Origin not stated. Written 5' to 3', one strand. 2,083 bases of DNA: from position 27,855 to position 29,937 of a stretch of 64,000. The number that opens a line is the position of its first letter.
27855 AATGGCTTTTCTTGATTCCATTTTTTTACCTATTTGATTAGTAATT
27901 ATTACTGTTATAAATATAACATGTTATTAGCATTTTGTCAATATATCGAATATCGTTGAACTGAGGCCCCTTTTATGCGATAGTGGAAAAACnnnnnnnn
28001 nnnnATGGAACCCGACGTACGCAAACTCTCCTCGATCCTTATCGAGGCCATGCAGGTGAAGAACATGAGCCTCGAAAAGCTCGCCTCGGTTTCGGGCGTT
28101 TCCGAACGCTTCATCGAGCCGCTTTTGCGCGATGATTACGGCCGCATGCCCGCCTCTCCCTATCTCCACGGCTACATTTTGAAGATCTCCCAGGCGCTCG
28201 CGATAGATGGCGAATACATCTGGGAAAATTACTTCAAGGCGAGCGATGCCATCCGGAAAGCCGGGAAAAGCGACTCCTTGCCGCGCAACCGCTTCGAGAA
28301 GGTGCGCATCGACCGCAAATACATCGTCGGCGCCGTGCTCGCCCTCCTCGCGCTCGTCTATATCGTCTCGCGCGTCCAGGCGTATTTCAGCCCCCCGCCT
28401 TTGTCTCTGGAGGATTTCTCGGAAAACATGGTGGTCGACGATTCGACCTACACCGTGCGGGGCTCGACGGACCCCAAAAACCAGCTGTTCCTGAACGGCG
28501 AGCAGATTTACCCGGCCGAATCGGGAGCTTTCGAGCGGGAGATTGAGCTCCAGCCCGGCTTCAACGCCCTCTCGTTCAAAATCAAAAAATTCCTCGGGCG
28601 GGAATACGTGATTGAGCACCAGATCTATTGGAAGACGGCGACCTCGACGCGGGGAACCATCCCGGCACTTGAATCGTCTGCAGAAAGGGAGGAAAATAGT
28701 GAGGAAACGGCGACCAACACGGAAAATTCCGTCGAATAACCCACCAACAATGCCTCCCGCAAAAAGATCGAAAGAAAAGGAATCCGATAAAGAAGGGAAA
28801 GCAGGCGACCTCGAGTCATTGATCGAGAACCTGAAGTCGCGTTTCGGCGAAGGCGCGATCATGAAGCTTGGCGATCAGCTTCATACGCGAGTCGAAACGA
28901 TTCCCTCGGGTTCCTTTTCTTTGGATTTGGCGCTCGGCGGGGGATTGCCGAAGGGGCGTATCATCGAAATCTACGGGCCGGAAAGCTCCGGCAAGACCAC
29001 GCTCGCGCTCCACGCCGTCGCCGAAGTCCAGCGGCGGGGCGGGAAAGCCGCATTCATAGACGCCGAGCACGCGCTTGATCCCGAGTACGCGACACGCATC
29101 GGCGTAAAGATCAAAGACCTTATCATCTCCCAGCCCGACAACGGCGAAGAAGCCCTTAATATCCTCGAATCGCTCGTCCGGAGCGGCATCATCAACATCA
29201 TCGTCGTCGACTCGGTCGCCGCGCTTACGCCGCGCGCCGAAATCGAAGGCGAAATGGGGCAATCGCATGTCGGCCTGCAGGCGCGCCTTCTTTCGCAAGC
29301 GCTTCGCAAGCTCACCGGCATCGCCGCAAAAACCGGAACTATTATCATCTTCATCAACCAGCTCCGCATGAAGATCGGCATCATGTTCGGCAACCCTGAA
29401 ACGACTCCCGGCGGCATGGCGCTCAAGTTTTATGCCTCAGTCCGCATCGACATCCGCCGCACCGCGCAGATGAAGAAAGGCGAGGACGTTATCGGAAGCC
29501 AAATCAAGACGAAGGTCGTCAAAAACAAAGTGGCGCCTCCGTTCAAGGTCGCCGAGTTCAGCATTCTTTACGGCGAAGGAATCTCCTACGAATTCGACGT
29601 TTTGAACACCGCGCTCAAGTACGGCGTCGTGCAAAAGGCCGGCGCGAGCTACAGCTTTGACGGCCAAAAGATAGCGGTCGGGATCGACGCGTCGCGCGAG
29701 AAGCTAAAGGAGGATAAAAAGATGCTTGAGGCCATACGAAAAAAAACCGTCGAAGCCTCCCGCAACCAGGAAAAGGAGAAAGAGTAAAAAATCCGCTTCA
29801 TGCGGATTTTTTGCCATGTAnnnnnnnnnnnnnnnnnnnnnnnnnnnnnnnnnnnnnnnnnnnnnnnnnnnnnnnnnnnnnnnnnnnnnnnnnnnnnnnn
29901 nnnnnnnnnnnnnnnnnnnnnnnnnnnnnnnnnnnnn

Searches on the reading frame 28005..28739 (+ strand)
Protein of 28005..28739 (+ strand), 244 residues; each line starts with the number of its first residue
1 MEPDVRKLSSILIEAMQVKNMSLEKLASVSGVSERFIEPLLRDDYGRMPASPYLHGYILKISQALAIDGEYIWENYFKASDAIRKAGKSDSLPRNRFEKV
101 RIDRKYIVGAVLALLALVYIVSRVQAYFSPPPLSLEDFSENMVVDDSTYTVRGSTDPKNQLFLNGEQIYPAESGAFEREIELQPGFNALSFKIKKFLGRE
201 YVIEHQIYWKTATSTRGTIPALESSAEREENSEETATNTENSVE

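Call 7: search_protein_families(library=pfam, proteins=[window:28005-28739:+], max_evalue=0.01)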
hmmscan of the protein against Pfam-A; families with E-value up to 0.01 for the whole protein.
window:28005-28739:+ (244 aa): 2 families
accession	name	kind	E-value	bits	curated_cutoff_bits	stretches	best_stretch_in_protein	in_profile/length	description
PF13413.12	HTH_25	-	2.9e-07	30.7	24.6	1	19-70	9-60/62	Helix-turn-helix domain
PF09136.16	Glucodextran_B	-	1.5e-05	25.2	27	1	131-203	1-75/83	Glucodextranase, domain B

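Call 11: find_related_loci(query=window:28005-28739:+, collection=genome_contigs, flank=6000)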
Query window:28005-28739:+ (244 aa) in genome_contigs; peptide patterns used: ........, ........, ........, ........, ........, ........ (x = any residue, [..] = any of these).
84 stretches matched a pattern, but none encodes a relative of the query by tblastn (E <= 1e-3).

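Call 13: find_homologous_proteins(query=window:28005-28739:+, max_evalue=0.001)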
Query window:28005-28739:+ (244 aa): 24 proteins with E <= 0.001 among 711 candidates.
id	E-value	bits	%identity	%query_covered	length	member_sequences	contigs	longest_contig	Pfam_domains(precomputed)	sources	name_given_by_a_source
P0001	1.8e-153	527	99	100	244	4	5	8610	PF13413.13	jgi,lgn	jgi:transcriptional regulator with XRE-family HTH domain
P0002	1.6e-101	357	66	99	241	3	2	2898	PF13413.13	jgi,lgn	jgi:cytoskeletal protein RodZ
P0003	6.7e-101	355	63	99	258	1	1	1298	PF13413.13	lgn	-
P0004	5.9e-94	332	66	89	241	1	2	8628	PF13413.13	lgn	-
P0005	6.1e-94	332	65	86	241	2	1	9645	PF13413.13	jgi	jgi:hypothetical protein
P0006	1.6e-93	331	63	100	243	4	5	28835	PF13413.13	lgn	-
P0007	7.8e-88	312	57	98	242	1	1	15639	PF13413.13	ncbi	-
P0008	1.5e-85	305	59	97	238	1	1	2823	PF13413.13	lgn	-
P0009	9.8e-85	302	55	95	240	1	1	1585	PF13413.13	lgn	-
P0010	1.8e-84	301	56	97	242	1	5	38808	PF13413.13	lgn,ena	-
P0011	6.8e-83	296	57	96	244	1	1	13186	PF13413.13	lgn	-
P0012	3.0e-81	290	57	93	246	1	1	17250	PF13413.13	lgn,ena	-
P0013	1.8e-78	281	54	94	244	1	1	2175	PF13413.13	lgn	-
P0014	7.6e-78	279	54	93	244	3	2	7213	PF13413.13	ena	-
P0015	5.0e-69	251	50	92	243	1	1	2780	PF13413.13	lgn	-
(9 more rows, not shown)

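Call 16: find_related_loci(query=A1, collection=genome_contigs, flank=6000)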
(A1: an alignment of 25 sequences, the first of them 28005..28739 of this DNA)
Query A1 (244 aa) in genome_contigs; peptide patterns used: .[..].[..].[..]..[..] (x = any residue, [..] = any of these).
35 stretches matched a pattern; 3 encode a relative of the query (tblastn E <= 1e-3); 3 distinct loci.
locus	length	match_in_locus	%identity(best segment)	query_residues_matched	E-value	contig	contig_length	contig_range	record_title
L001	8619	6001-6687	54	1-227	1e-83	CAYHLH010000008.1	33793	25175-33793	MAG TPA_asm: uncultured Candidatus Saccharibacteria bacterium isolate ERP119705_co13_68 genome assembly, contig: NODE_15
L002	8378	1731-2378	44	1-216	1e-67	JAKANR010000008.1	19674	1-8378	MAG: bacterium isolate WY5.bin86 NODE_4392_length_19674_cov_2.258607, whole genome shotgun sequence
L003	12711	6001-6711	39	1-237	1e-61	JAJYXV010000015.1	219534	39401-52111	MAG: bacterium isolate FK3.bin69 NODE_53_length_219534_cov_2.106150, whole genome shotgun sequence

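Call 17: find_related_loci(query=A1, collection=metagenome_contigs, flank=4000)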
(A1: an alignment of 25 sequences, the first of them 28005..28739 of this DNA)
Query A1 (244 aa) in metagenome_contigs; peptide patterns used: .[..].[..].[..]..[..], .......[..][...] (x = any residue, [..] = any of these).
323 stretches matched a pattern; 14 encode a relative of the query (tblastn E <= 1e-3); 14 distinct loci.
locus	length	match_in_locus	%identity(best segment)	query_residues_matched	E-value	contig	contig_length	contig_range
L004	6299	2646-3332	53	1-227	5e-82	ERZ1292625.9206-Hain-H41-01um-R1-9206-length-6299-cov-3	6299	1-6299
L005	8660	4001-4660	46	8-227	3e-70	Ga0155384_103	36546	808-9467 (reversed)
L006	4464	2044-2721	44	2-224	4e-65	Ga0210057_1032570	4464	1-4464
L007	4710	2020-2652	44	1-210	7e-64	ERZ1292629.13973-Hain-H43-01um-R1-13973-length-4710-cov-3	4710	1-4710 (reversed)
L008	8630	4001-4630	43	2-210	2e-62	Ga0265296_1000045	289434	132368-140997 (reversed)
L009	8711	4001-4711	41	1-243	1e-62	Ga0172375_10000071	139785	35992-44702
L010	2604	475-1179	42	6-239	2e-62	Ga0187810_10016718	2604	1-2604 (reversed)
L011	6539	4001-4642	43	1-214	3e-61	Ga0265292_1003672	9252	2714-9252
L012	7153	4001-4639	45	6-217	5e-60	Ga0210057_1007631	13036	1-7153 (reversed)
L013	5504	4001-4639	45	6-217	5e-60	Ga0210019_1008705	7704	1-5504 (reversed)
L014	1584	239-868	41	2-210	1e-61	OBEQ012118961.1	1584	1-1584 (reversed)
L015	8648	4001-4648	39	6-219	2e-57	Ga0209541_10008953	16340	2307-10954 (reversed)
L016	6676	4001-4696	40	1-226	4e-55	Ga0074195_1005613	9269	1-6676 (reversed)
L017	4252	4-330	60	123-231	2e-39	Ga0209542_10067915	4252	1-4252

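Call 18: find_encoding_contigs(protein=P0001, flank=5000, max_places=4)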
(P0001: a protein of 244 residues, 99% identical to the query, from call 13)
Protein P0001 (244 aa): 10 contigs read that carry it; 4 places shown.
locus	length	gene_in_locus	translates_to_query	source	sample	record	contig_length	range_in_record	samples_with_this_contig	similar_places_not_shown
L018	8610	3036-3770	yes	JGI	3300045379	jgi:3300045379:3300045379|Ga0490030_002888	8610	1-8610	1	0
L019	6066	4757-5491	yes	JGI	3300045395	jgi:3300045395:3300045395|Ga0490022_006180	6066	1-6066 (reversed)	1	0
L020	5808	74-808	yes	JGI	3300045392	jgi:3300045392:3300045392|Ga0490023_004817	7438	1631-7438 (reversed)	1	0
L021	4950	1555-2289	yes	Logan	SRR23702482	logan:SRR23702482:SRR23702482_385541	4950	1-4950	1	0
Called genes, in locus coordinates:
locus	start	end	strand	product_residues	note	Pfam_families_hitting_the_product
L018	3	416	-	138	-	?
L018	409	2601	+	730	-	PF13491:FtsK_4TM (weak), PF17854:FtsK_alpha, PF01580:FtsK_SpoIIIE, PF09397:FtsK_gamma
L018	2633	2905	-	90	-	-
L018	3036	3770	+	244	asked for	PF13413:HTH_25 (weak)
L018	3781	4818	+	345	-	PF00154:RecA_N, PF06745:ATPase (faint), PF08423:Rad51, PF01637:ATPase_2 (weak), PF21096:RecA_C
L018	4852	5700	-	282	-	PF00763:THF_DHG_CYH, PF02882:THF_DHG_CYH_C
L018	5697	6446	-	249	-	PF00117:GATase, PF07722:Peptidase_C26 (faint)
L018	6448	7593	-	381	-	PF00464:SHMT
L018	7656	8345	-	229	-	PF13482:RNase_H_2 (weak)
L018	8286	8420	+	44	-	-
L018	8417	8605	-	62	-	-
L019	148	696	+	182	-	-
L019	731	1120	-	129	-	PF08378:NERD (weak), PF02021:UPF0102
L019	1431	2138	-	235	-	PF00149:Metallophos, PF12850:Metallophos_2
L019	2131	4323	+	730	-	PF13491:FtsK_4TM (weak), PF17854:FtsK_alpha, PF01580:FtsK_SpoIIIE, PF09397:FtsK_gamma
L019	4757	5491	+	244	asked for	PF13413:HTH_25 (weak)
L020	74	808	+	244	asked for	PF13413:HTH_25 (weak)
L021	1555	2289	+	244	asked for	PF13413:HTH_25 (weak)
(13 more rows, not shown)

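Call 19: find_encoding_contigs(protein=P0006, flank=5000, max_places=3)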
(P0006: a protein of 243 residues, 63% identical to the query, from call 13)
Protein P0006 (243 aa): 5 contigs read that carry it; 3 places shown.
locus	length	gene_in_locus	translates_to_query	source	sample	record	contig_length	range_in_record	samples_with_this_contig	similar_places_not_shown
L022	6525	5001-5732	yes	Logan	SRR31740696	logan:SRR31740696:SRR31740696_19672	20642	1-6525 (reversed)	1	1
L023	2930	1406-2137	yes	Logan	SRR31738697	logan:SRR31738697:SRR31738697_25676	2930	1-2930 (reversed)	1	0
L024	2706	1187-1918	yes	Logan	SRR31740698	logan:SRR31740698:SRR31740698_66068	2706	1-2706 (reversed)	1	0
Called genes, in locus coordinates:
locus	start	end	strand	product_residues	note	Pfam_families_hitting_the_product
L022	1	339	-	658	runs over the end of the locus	PF03030:H_PPase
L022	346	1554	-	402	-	PF08529:NusA_N, PF00575:S1 (faint), PF13184:KH_NusA_1st, PF26594:KH_NusA_2nd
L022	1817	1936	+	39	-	-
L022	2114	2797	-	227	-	PF00149:Metallophos, PF12850:Metallophos_2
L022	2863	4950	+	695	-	PF13491:FtsK_4TM (faint), PF17854:FtsK_alpha, PF01580:FtsK_SpoIIIE, PF09397:FtsK_gamma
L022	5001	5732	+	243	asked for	PF13413:HTH_25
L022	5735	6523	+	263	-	?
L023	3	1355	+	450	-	?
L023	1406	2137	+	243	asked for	PF13413:HTH_25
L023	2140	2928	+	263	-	?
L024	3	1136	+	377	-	?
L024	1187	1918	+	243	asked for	PF13413:HTH_25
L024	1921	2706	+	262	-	?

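Call 20: find_encoding_contigs(protein=P0004, flank=5000, max_places=3)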
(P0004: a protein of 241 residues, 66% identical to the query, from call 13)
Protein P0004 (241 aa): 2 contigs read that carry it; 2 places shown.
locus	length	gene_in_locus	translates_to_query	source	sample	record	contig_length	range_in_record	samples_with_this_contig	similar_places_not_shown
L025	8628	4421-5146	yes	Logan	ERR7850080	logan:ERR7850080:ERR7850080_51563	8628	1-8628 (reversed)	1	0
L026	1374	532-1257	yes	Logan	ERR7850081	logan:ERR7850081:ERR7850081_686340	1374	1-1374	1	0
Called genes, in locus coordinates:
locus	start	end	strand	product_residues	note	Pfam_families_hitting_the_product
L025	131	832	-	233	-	PF00149:Metallophos, PF12850:Metallophos_2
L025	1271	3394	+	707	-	PF17854:FtsK_alpha, PF01580:FtsK_SpoIIIE, PF09397:FtsK_gamma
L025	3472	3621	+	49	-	-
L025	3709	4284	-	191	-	PF00293:NUDIX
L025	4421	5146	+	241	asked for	PF13413:HTH_25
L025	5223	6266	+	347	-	PF00154:RecA_N, PF06745:ATPase (weak), PF08423:Rad51, PF01637:ATPase_2 (weak), PF21096:RecA_C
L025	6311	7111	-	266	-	PF00763:THF_DHG_CYH, PF02882:THF_DHG_CYH_C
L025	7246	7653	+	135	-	-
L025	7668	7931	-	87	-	-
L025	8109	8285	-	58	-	-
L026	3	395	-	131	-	?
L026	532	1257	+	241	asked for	PF13413:HTH_25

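Call 21: find_encoding_contigs(protein=P0005, flank=5000, max_places=3)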
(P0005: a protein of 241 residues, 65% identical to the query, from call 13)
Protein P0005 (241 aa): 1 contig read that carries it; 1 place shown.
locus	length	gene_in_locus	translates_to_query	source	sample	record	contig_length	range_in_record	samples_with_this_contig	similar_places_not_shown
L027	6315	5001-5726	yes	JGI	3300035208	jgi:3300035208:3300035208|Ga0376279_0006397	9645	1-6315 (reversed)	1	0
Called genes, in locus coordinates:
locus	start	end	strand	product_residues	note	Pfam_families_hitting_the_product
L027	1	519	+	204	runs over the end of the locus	-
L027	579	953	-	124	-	PF08378:NERD, PF02021:UPF0102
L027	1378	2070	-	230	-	PF00149:Metallophos, PF12850:Metallophos_2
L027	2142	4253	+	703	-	PF17854:FtsK_alpha, PF01580:FtsK_SpoIIIE, PF09397:FtsK_gamma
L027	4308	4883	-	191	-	PF00293:NUDIX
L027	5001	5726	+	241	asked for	PF13413:HTH_25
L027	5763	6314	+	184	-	?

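Call 27: find_encoding_contigs(protein=P0002, flank=3000, max_places=2)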
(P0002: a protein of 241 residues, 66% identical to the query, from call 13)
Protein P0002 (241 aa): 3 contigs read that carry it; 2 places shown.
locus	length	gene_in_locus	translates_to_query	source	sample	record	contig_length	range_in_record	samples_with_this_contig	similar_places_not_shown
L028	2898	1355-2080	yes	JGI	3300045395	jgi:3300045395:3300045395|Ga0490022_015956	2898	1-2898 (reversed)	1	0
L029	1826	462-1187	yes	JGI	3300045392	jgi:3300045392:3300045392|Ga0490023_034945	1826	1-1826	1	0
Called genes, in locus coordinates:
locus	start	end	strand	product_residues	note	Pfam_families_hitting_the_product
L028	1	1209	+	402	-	?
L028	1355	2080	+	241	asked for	PF13413:HTH_25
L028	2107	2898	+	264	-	?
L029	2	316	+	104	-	?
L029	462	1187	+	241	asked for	PF13413:HTH_25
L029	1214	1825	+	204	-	?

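Call 28: find_encoding_contigs(protein=P0003, flank=3000, max_places=2)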
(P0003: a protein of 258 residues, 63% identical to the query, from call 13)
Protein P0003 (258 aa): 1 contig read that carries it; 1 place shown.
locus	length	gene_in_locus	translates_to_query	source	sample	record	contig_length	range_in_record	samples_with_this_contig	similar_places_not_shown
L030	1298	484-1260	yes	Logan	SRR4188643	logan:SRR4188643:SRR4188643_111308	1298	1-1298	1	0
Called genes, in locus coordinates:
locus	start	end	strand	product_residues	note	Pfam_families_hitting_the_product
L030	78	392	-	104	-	-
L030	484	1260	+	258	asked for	PF13413:HTH_25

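Call 29: find_encoding_contigs(protein=P0007, flank=3000, max_places=2)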
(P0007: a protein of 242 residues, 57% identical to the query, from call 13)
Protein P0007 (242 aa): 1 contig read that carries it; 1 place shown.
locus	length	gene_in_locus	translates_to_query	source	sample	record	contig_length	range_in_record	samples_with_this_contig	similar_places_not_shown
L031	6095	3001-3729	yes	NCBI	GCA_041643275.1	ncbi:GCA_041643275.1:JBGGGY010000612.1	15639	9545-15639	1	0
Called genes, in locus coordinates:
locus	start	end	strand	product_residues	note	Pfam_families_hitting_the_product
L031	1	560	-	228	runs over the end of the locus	PF00149:Metallophos, PF12850:Metallophos_2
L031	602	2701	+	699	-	PF17854:FtsK_alpha, PF01580:FtsK_SpoIIIE, PF01935:DUF87 (faint), PF09397:FtsK_gamma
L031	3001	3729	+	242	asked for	PF13413:HTH_25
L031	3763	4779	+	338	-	PF00154:RecA_N, PF08423:Rad51, PF06745:ATPase (weak), PF01637:ATPase_2 (weak), PF21096:RecA_C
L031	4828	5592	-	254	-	-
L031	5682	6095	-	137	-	?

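Call 30: find_encoding_contigs(protein=P0010, flank=3000, max_places=2)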
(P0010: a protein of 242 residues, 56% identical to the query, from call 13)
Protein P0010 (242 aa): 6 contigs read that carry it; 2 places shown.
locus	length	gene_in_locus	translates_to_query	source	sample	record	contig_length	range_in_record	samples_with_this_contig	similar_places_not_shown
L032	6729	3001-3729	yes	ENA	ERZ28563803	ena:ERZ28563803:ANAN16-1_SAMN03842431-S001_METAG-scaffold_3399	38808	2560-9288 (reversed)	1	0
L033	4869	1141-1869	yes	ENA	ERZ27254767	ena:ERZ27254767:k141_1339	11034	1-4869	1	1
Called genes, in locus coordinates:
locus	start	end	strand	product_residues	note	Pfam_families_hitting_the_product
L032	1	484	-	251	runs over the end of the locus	PF00149:Metallophos, PF12850:Metallophos_2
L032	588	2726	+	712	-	PF17854:FtsK_alpha, PF01580:FtsK_SpoIIIE, PF01935:DUF87 (faint), PF09397:FtsK_gamma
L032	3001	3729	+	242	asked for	PF13413:HTH_25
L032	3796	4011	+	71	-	-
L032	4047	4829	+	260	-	PF00154:RecA_N, PF21096:RecA_C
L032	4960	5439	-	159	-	-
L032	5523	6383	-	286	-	PF00763:THF_DHG_CYH, PF02882:THF_DHG_CYH_C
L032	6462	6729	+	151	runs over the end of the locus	-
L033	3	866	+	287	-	?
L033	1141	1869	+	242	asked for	PF13413:HTH_25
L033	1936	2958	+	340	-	PF00154:RecA_N, PF08423:Rad51, PF06745:ATPase (faint), PF01637:ATPase_2 (weak), PF21096:RecA_C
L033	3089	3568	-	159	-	-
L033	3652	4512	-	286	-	PF00763:THF_DHG_CYH, PF02882:THF_DHG_CYH_C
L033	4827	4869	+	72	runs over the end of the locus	-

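Call 31: find_encoding_contigs(protein=P0011, flank=3000, max_places=2)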
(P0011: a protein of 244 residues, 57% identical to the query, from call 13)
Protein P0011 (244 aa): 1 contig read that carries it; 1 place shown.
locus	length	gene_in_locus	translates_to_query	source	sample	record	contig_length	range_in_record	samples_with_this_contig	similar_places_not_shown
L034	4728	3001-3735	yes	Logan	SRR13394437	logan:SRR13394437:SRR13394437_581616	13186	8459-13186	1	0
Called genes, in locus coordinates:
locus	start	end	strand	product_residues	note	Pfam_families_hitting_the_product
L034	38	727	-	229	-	PF00149:Metallophos, PF12850:Metallophos_2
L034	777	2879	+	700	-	PF17854:FtsK_alpha, PF01580:FtsK_SpoIIIE, PF01935:DUF87 (faint), PF09397:FtsK_gamma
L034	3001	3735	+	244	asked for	PF13413:HTH_25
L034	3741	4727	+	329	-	?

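Call 32: find_encoding_contigs(protein=P0012, flank=3000, max_places=2)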
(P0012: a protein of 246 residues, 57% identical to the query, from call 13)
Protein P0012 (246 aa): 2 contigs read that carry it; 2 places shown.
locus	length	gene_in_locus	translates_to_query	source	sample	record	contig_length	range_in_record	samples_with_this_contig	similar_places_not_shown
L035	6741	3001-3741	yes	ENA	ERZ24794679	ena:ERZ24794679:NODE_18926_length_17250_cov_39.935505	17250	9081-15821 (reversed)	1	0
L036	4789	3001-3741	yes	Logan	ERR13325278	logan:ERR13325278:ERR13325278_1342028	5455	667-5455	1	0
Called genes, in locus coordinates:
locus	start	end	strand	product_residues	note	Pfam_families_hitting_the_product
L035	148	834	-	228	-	PF00149:Metallophos, PF12850:Metallophos_2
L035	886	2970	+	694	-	PF17854:FtsK_alpha, PF01580:FtsK_SpoIIIE, PF09397:FtsK_gamma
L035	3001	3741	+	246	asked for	PF13413:HTH_25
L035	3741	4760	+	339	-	PF06745:ATPase (faint), PF00154:RecA_N, PF08423:Rad51, PF21096:RecA_C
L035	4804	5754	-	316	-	PF00763:THF_DHG_CYH, PF02882:THF_DHG_CYH_C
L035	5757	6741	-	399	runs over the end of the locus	PF00464:SHMT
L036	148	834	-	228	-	PF00149:Metallophos, PF12850:Metallophos_2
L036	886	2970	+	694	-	PF17854:FtsK_alpha, PF01580:FtsK_SpoIIIE, PF09397:FtsK_gamma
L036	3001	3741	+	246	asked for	PF13413:HTH_25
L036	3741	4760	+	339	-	PF06745:ATPase (faint), PF00154:RecA_N, PF08423:Rad51, PF21096:RecA_C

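Call 59: search_protein_families(library=ncbifam, proteins=[window:28005-28739:+], max_evalue=0.01)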
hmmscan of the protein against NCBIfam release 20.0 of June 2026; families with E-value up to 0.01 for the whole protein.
window:28005-28739:+ (244 aa): 1 family
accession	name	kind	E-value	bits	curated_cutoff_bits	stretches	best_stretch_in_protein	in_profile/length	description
NF041534.1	rodZ_Strepcoccus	equivalog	0.0011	18.3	375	1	11-80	9-78/275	cytoskeleton protein RodZ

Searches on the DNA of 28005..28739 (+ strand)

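Call 64: search_rna_families(sources=[L031], threshold=gathering)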
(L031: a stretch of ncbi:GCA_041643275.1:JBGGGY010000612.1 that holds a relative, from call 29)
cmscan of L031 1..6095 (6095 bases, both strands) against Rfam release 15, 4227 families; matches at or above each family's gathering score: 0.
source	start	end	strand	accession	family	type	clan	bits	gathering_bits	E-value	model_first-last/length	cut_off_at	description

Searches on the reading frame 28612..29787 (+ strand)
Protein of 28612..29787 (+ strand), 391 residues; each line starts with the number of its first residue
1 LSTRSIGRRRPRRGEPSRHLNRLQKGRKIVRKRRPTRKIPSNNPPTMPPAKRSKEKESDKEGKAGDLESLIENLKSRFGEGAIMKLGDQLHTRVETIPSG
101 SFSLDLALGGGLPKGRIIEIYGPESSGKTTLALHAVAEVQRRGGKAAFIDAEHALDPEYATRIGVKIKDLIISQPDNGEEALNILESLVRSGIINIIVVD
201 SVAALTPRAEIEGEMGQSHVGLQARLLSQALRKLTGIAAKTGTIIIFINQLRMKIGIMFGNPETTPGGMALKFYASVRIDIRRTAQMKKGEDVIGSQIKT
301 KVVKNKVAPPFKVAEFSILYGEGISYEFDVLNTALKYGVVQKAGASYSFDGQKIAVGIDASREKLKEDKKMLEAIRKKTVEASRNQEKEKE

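Call 7: search_protein_families(library=pfam, proteins=[window:28612-29787:+], max_evalue=0.01)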
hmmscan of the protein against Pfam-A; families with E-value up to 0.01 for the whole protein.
window:28612-29787:+ (391 aa): 9 families
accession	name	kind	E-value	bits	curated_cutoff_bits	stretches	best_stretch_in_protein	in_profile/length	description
PF00154.27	RecA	-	7.2e-129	429.2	27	1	67-325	3-262/262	recA bacterial DNA recombination protein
PF08423.17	Rad51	-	4.2e-11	43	22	1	95-285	6-213/244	Rad51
PF21096.2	RecA_C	-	1.3e-09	38.5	27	1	329-381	2-54/57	RecA C-terminal domain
PF06745.19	ATPase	-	1e-06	28.8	26.6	1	100-153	4-58/231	KaiC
PF01637.24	ATPase_2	-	1.3e-05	25.6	33.2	1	116-203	21-79/225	ATPase domain predominantly from Archaea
PF13481.12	AAA_25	-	7.7e-05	22.8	27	1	107-148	25-64/195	AAA domain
PF13479.12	AAA_24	-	0.00045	20.5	27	1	118-164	5-43/195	AAA domain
PF13191.12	AAA_16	-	0.00059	20.8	32.6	1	115-250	24-140/167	AAA ATPase domain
PF02283.22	CobU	-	0.0033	17.4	27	1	120-253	3-127/168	Cobinamide kinase / cobinamide phosphate guanyltransferase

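Call 59: search_protein_families(library=ncbifam, proteins=[window:28750-29787:+], max_evalue=0.01)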
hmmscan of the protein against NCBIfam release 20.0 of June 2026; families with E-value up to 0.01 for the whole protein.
window:28750-29787:+ (345 aa): 18 families
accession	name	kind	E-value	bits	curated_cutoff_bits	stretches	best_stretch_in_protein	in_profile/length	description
TIGR02012.1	tigrfam_recA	equivalog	5e-147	489.4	325.3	1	20-333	5-319/321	recombinase RecA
NF007072.0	PRK09519.1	equivalog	8.7e-112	374.9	1024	2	21-261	11-252/790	intein-containing recombinase RecA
TIGR02237.1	recomb_radB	equivalog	5.4e-18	65.6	172.4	1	59-238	2-179/210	DNA repair and recombination protein RadB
NF003301.0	PRK04301.1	equivalog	1.8e-17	63.5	259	1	46-242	78-288/316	DNA repair and recombination protein RadA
TIGR02236.1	recomb_radA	equivalog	1.2e-13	51.1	361.15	1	46-242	73-284/311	DNA repair and recombination protein RadA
NF033429.2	ImuA_translesion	equivalog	7.8e-12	45.5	150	1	43-152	7-119/181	translesion DNA synthesis-associated protein ImuA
TIGR02238.1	recomb_DMC1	equivalog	3.3e-11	42.9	447.7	1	45-238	72-282/314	meiotic recombinase Dmc1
NF006861.0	PRK09361.1-1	equivalog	8.2e-11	41.9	278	1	49-107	3-61/235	DNA repair and recombination protein RadB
TIGR02239.1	recomb_RAD51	equivalog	1.2e-10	41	478.05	1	48-239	75-283/316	DNA repair protein RAD51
TIGR00416.1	sms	equivalog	1.9e-07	30.2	403.05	1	45-202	70-217/454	DNA repair protein RadA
NF006799.0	PRK09302.1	equivalog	1.2e-05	24.1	408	1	47-162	251-378/515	circadian clock protein KaiC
TIGR03881.1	KaiC_arch_4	hypoth_equivalog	2.8e-05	23.9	247.8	1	52-110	4-62/231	KaiC domain-containing protein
TIGR03880.1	KaiC_arch_3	hypoth_equivalog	3e-05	23.7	249.45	1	58-108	5-55/224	KaiC domain-containing protein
NF004723.0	PRK06067.1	subfamily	0.00065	19.3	194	0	46-92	11-57/243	flagellar accessory protein FlaH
NF052589.1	ArlH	equivalog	0.00093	19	215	1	58-86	9-37/229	archaellum protein ArlH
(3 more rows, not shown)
